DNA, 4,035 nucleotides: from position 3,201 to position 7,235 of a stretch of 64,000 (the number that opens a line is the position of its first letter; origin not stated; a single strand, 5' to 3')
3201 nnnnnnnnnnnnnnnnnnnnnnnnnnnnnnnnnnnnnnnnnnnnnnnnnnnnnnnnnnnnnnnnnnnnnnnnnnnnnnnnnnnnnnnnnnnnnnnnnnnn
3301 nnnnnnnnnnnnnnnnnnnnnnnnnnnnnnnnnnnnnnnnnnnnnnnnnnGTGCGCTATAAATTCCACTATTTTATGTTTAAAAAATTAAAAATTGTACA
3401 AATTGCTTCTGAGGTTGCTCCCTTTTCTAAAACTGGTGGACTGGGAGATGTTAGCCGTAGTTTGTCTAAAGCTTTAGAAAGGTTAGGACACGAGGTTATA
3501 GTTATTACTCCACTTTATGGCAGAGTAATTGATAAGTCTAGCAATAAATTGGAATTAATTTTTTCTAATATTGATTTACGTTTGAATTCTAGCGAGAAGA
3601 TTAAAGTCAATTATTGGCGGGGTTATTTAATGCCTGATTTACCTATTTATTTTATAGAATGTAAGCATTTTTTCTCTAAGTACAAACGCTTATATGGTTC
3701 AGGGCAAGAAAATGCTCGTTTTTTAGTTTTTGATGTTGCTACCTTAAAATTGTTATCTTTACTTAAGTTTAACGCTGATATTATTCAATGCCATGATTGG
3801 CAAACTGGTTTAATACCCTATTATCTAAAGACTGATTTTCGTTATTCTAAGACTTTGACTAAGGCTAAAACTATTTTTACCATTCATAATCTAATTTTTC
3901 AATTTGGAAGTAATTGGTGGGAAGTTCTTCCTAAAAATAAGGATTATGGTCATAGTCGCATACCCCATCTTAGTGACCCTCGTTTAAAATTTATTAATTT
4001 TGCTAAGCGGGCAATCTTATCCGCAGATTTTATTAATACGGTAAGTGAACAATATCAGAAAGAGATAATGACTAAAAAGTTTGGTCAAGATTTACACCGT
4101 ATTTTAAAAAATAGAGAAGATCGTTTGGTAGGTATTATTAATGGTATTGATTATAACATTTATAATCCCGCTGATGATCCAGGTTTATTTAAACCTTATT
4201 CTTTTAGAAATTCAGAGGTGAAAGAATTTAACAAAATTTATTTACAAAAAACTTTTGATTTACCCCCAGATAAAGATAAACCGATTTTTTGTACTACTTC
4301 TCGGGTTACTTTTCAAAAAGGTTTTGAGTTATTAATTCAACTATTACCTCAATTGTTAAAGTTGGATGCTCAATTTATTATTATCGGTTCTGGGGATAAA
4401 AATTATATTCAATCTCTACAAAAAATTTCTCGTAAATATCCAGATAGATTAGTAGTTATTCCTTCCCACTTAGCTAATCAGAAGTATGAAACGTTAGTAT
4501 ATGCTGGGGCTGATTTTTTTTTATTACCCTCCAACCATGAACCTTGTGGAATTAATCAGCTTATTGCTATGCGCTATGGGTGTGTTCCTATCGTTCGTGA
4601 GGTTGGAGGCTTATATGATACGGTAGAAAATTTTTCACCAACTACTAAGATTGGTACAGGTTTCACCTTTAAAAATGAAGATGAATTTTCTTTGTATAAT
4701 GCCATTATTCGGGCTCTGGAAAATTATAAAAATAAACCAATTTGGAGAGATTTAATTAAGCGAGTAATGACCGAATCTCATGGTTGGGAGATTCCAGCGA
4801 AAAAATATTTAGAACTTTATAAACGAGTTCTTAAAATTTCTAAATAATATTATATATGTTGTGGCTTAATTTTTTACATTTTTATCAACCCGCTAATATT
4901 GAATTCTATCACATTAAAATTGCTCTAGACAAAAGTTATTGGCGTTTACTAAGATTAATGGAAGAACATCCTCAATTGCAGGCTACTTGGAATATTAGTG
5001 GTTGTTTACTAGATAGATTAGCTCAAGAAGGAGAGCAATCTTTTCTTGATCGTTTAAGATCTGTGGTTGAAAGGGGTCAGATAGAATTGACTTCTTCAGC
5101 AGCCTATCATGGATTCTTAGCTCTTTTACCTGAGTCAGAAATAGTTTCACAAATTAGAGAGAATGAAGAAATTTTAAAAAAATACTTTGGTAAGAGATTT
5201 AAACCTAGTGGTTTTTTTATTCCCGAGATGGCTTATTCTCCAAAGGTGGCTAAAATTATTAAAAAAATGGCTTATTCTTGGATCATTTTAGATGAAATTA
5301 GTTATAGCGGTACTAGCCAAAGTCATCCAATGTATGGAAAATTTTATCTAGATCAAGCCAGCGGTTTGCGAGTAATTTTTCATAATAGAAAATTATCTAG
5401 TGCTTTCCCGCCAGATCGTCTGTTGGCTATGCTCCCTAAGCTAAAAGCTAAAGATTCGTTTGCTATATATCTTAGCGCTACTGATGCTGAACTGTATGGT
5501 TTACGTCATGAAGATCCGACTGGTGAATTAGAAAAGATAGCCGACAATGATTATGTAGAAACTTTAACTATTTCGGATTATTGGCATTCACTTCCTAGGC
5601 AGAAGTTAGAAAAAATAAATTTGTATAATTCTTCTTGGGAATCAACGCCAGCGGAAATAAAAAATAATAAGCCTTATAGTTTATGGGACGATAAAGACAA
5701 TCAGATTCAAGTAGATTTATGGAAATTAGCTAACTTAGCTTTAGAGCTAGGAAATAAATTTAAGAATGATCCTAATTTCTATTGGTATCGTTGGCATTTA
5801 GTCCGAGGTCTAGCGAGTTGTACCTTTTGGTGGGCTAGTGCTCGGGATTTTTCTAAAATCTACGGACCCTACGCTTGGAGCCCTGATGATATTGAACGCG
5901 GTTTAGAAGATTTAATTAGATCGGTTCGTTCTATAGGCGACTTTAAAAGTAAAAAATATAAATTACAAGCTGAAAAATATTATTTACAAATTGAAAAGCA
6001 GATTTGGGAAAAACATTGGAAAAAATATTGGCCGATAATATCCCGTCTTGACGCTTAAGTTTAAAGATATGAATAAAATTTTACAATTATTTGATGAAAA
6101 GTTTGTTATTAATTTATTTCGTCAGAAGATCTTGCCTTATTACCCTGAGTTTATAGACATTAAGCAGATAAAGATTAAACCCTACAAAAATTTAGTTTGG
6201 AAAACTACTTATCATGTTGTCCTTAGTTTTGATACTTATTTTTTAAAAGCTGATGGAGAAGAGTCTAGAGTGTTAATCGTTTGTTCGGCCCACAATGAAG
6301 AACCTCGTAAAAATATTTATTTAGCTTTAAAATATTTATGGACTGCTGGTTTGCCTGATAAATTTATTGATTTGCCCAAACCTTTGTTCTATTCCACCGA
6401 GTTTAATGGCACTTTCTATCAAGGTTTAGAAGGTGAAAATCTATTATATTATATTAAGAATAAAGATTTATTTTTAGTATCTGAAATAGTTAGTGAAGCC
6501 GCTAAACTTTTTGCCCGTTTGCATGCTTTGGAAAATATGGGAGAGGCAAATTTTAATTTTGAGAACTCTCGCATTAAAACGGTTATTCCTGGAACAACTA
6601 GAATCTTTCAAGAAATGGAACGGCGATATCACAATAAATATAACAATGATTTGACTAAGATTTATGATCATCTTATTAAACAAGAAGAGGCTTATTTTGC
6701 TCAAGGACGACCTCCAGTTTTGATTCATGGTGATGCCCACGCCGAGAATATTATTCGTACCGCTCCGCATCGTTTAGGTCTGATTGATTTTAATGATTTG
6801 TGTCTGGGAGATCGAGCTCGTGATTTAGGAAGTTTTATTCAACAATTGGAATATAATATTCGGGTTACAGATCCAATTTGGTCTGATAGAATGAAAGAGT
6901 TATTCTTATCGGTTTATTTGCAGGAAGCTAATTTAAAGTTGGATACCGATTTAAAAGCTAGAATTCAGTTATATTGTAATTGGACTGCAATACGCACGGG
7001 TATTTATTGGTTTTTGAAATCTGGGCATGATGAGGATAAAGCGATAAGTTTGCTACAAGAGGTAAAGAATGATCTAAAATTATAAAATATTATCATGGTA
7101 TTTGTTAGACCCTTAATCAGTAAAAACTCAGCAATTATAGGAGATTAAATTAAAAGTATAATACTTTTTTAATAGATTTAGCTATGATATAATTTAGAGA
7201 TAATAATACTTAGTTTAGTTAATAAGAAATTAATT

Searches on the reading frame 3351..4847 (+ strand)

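Call 10: search_protein_families(library=pfam, proteins=[window:3351-4847:+], max_evalue=0.01)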
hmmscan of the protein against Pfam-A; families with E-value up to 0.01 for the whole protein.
window:3351-4847:+ (498 aa): 6 families
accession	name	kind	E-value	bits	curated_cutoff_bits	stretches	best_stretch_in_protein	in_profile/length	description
PF08323.17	Glyco_transf_5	-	1.2e-60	205.6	22.7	1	14-253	1-238/239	Starch synthase catalytic domain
PF00534.26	Glycos_transf_1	-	1.8e-18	67.1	26.4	1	302-460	7-160/172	Glycosyl transferases group 1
PF13692.12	Glyco_trans_1_4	-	5.1e-15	56.4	27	1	311-458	2-142/142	Glycosyl transferases group 1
PF13439.12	Glyco_transf_4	-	8.3e-10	39.4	28.5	1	29-241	2-150/170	Glycosyltransferase Family 4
PF13579.12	Glyco_trans_4_4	-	1.5e-05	25.9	29.7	0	29-56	1-28/158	Glycosyl transferase 4-like domain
PF20706.3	GT4-conflict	-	0.00035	20.1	26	0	25-54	8-37/385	Family 4 Glycosyltransferase in conflict systems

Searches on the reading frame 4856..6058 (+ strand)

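Call 10: search_protein_families(library=pfam, proteins=[window:4856-6058:+], max_evalue=0.01)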
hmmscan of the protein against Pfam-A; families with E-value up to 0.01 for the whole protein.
window:4856-6058:+ (400 aa): 3 families
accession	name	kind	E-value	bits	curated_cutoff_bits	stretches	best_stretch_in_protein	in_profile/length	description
PF03065.20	Glyco_hydro_57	-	4.2e-32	112.1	21.2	1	21-237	44-260/291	Glycosyl hydrolase family 57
PF01522.26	Polysacc_deac_1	-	4.7e-06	27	23.1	1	27-141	20-122/124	Polysaccharide deacetylase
PF01074.27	Glyco_hydro_38N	-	0.00034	20.5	25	1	22-176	23-173/270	Glycosyl hydrolases family 38 N-terminal domain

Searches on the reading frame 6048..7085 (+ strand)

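Call 10: search_protein_families(library=pfam, proteins=[window:6048-7085:+], max_evalue=0.01)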
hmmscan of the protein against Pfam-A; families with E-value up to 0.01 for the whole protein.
window:6048-7085:+ (345 aa): 2 families
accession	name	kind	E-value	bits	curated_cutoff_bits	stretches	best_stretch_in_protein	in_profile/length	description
PF01636.29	APH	-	4.3e-19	69.6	23.2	1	60-264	10-210/239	Phosphotransferase enzyme family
PF02958.26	EcKL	-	0.001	18.9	22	1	167-264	155-261/294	Ecdysteroid kinase-like family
